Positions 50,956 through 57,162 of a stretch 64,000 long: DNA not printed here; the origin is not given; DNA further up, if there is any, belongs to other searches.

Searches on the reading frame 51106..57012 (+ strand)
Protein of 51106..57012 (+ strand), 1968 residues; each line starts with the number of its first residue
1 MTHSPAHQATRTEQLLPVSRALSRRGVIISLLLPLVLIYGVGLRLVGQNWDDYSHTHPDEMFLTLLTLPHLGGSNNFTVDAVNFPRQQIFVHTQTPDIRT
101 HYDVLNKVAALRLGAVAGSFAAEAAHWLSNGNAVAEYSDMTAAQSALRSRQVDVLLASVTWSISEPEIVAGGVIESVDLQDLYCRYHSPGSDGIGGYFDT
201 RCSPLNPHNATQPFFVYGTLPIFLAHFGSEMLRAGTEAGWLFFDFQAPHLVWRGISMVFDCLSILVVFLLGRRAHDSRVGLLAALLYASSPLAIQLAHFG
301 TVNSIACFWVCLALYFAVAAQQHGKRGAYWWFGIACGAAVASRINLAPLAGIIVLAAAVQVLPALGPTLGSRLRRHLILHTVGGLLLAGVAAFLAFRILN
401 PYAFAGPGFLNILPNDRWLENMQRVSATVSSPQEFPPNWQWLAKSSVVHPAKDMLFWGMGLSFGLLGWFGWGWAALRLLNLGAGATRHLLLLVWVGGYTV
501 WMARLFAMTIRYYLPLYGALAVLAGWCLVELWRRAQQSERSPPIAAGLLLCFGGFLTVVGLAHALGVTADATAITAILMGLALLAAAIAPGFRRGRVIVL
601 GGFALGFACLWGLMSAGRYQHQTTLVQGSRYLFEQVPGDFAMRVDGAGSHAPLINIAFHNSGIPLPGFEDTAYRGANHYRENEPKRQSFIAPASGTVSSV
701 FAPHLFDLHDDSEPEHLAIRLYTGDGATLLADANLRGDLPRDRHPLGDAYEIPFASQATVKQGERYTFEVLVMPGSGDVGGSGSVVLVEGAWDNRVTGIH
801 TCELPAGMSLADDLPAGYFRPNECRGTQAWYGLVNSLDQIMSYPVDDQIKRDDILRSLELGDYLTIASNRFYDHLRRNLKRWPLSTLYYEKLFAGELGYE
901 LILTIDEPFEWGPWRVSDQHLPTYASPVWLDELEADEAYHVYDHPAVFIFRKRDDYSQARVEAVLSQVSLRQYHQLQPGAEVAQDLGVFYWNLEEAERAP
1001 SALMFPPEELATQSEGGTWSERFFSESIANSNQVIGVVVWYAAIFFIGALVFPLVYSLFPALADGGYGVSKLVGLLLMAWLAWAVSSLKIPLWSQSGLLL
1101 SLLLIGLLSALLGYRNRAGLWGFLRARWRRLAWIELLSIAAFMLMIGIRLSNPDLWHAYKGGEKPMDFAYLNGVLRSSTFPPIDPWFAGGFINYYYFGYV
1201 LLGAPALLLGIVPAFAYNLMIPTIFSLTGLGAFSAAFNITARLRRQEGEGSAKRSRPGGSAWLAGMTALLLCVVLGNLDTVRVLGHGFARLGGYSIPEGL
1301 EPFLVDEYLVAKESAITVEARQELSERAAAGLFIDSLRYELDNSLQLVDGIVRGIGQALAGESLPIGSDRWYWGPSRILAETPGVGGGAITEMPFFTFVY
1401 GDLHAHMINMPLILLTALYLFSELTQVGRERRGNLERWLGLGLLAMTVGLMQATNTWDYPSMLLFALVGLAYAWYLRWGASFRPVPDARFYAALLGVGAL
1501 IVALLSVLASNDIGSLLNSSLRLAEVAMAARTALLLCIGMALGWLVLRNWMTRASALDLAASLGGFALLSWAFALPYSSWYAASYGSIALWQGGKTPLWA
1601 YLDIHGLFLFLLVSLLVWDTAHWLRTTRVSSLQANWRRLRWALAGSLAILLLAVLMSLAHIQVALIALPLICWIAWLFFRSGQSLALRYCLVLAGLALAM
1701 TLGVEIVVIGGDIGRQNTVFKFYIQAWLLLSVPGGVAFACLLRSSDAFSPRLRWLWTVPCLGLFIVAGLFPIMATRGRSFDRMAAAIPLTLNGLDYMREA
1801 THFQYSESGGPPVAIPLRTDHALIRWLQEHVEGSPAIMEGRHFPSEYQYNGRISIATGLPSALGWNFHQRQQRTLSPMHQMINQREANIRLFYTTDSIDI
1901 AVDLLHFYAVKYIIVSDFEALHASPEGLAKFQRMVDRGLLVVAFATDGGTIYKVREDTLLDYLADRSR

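Call 68: search_protein_families(library=pfam, proteins=[window:51106-57012:+], max_evalue=0.01)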
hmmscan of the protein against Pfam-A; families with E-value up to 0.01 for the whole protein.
window:51106-57012:+ (1968 aa): 2 families
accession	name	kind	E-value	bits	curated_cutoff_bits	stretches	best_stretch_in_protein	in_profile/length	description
PF10060.15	DUF2298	-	1.3e-102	344.8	27.8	1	1077-1730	1-488/488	Uncharacterized membrane protein (DUF2298)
PF13231.12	PMT_2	-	7.2e-10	39.7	26.1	1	251-359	23-127/160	Dolichyl-phosphate-mannose-protein mannosyltransferase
